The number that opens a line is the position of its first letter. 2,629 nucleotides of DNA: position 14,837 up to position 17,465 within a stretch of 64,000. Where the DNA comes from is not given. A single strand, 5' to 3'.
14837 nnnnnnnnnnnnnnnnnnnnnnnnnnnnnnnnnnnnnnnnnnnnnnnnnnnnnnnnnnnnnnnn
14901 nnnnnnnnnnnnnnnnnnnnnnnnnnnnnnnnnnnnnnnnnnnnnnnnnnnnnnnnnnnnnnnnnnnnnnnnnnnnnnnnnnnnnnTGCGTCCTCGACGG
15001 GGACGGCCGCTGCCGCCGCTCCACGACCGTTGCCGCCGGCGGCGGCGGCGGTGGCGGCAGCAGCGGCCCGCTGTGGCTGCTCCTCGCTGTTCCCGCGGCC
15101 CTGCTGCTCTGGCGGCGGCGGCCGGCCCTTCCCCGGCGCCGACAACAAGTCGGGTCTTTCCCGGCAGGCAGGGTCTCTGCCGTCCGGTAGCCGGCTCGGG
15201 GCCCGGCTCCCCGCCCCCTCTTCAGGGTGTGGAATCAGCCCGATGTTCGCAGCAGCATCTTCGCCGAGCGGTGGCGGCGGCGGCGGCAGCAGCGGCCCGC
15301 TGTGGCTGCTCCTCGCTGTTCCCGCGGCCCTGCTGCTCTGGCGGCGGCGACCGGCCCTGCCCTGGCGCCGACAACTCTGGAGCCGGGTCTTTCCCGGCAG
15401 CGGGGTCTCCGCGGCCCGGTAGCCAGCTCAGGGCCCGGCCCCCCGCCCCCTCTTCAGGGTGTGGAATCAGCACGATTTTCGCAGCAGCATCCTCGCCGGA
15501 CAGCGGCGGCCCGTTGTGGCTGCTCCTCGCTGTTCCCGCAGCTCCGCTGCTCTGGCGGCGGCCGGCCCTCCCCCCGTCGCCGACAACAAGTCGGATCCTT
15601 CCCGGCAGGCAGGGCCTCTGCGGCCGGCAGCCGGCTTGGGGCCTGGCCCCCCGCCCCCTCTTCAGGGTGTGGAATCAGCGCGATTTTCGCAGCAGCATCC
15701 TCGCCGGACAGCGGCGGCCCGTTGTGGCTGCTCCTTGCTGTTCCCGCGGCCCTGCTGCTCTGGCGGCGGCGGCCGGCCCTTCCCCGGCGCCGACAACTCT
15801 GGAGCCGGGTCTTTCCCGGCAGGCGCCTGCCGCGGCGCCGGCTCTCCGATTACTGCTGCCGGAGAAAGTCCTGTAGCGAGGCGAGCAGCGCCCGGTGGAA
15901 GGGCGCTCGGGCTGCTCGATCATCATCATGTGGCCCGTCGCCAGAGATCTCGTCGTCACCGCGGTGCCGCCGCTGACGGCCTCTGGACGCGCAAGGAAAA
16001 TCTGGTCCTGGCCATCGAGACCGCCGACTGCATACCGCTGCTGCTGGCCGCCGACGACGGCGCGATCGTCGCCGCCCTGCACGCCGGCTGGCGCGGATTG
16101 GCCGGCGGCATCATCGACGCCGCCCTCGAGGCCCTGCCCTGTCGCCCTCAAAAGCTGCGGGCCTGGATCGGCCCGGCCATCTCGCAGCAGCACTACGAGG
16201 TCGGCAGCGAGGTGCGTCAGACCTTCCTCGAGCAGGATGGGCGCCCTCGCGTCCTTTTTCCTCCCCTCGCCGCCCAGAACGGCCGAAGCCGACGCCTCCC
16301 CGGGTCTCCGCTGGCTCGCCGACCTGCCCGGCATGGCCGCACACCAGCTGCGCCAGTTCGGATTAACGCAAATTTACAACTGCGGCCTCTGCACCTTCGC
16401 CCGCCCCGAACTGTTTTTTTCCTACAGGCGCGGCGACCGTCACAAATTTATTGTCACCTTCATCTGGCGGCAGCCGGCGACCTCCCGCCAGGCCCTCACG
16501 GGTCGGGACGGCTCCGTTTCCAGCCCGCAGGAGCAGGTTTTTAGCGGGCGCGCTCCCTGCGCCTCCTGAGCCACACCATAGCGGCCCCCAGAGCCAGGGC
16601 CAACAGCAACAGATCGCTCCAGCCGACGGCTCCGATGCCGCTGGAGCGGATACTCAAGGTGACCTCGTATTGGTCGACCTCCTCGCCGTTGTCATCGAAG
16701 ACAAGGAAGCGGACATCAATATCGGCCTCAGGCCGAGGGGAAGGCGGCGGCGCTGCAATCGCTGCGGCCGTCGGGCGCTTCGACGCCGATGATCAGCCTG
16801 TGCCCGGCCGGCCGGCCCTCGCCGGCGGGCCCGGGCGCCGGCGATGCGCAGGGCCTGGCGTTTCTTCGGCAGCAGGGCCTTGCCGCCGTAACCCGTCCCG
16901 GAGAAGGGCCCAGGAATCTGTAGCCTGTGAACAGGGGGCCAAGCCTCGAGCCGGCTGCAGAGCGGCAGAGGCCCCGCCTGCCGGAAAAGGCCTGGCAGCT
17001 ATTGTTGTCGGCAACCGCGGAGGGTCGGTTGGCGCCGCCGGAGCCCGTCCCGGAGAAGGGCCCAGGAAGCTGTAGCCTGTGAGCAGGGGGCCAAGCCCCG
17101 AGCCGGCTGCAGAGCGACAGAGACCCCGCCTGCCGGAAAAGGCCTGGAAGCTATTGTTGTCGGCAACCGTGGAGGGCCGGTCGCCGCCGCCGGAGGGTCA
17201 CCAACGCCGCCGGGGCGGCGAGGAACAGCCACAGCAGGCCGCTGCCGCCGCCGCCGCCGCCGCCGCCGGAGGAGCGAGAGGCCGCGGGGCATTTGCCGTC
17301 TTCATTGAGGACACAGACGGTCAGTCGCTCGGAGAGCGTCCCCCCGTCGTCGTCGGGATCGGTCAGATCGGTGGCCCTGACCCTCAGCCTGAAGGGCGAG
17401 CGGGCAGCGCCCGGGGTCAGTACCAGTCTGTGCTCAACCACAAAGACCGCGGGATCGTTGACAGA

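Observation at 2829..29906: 27-kb inverted-repeat-bounded module with two convergent paralogous ~4000-aa Calx-beta proteins bearing GlyGly-CTERM-like tails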

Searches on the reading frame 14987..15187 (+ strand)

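Call 7: search_protein_families(library=ncbifam, proteins=[window:14987-15187:+], max_evalue=10)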
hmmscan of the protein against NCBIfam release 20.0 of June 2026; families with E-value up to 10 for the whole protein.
seq(67 aa): 2 families
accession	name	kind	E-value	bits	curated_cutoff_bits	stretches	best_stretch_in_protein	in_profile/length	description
NF038115.1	SVAGG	subfamily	0.014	14.5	150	1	14-44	377-405/407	SVAGG family GlyGly-CTERM protein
TIGR03901.2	MYXO-CTERM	domain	1.7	9.1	20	1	18-45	9-33/34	MYXO-CTERM sorting domain-containing protein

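Call 8: search_protein_families(library=pfam, proteins=[window:14987-15187:+], max_evalue=10)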
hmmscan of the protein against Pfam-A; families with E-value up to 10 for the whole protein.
seq(67 aa): 1 family
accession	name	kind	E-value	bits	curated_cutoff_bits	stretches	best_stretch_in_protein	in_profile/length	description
PF07584.16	BatA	-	0.011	16.6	25.9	1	29-60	10-37/77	Aerotolerance regulator N-terminal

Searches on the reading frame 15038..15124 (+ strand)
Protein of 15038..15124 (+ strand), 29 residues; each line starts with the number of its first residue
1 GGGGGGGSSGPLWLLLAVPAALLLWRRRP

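Call 7: search_protein_families(library=ncbifam, proteins=[window:15038-15124:+], max_evalue=10)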
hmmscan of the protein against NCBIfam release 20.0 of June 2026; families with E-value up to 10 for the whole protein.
seq(29 aa): 3 families
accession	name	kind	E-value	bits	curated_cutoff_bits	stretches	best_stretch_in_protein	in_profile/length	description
TIGR03901.2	MYXO-CTERM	domain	0.0043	17.4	20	1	3-28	9-33/34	MYXO-CTERM sorting domain-containing protein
NF038115.1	SVAGG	subfamily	0.017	14.2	150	1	2-28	382-406/407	SVAGG family GlyGly-CTERM protein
TIGR04564.1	Synergist_CTERM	domain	1.5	8.9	22.5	1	2-27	3-27/27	Synerg-CTERM sorting domain-containing protein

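Call 67: search_protein_families(library=ncbifam, alignment_id=A3, max_evalue=1)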
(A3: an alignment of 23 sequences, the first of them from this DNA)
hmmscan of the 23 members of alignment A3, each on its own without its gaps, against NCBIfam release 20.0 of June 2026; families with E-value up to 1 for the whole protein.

A. member 1, seq(25 aa): 5 families
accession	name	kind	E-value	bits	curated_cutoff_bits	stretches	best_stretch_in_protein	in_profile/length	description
TIGR04564.1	Synergist_CTERM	domain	0.0015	18.6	22.5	1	2-23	7-27/27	Synerg-CTERM sorting domain-containing protein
TIGR03901.2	MYXO-CTERM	domain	0.0037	17.6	20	1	1-24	10-33/34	MYXO-CTERM sorting domain-containing protein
NF038115.1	SVAGG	subfamily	0.19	10.7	150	1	1-24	385-406/407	SVAGG family GlyGly-CTERM protein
NF033191.4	JDVT-CTERM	domain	0.34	10.9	27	1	5-24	14-33/35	JDVT-CTERM domain-containing protein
TIGR03382.1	GC_trans_RRR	domain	0.75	10.5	15.85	1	2-24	6-26/27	MYXO-CTERM sorting domain-containing protein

B. families by the number of members that match (of 23 scanned): 15 families
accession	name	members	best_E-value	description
TIGR03901.2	MYXO-CTERM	17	0.001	MYXO-CTERM sorting domain-containing protein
TIGR03501.1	GlyGly_CTERM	11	0.00038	GlyGly-CTERM sorting domain-containing protein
NF038115.1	SVAGG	7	0.06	SVAGG family GlyGly-CTERM protein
TIGR04564.1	Synergist_CTERM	6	0.00018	Synerg-CTERM sorting domain-containing protein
TIGR03382.1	GC_trans_RRR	6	0.17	MYXO-CTERM sorting domain-containing protein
TIGR04161.1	VPEID-CTERM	2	0.013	VPEID-CTERM sorting domain-containing protein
NF053845.1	CoaP_CTERM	2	0.15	choice-of-anchor protein CoaP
TIGR03778.1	VPDSG_CTERM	1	0.0098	VPDSG-CTERM sorting domain-containing protein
TIGR04174.1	IPTL_CTERM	1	0.024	IPTL-CTERM sorting domain-containing protein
NF045529.2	Heimdall-CTERM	1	0.062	Heimdall-CTERM domain-containing surface protein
TIGR03063.1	srtB_target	1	0.087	sortase B protein-sorting domain-containing protein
NF041013.1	T4P_ComGE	1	0.18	competence type IV pilus minor pilin ComGE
NF033207.2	midcut_by_XrtH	1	0.31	midcut-by-XrtH protein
NF033191.4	JDVT-CTERM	1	0.34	JDVT-CTERM domain-containing protein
TIGR03867.1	MprA_tail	1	0.74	MprA protease, GlyGly-CTERM protein-sorting domain-containing form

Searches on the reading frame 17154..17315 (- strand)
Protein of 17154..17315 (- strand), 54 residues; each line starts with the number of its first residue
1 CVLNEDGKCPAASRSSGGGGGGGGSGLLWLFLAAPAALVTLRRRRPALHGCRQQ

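Call 7: search_protein_families(library=ncbifam, proteins=[window:17154-17315:-], max_evalue=10)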
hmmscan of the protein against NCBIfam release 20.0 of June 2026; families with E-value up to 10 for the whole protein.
seq(54 aa): 2 families
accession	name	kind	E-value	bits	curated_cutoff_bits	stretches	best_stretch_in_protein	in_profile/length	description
TIGR03901.2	MYXO-CTERM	domain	0.043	14.2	20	1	18-45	10-33/34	MYXO-CTERM sorting domain-containing protein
NF038115.1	SVAGG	subfamily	0.34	9.9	150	1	12-39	376-403/407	SVAGG family GlyGly-CTERM protein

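Call 8: search_protein_families(library=pfam, proteins=[window:17154-17315:-], max_evalue=10)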
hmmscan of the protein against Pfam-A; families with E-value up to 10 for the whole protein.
seq(54 aa): 0 families
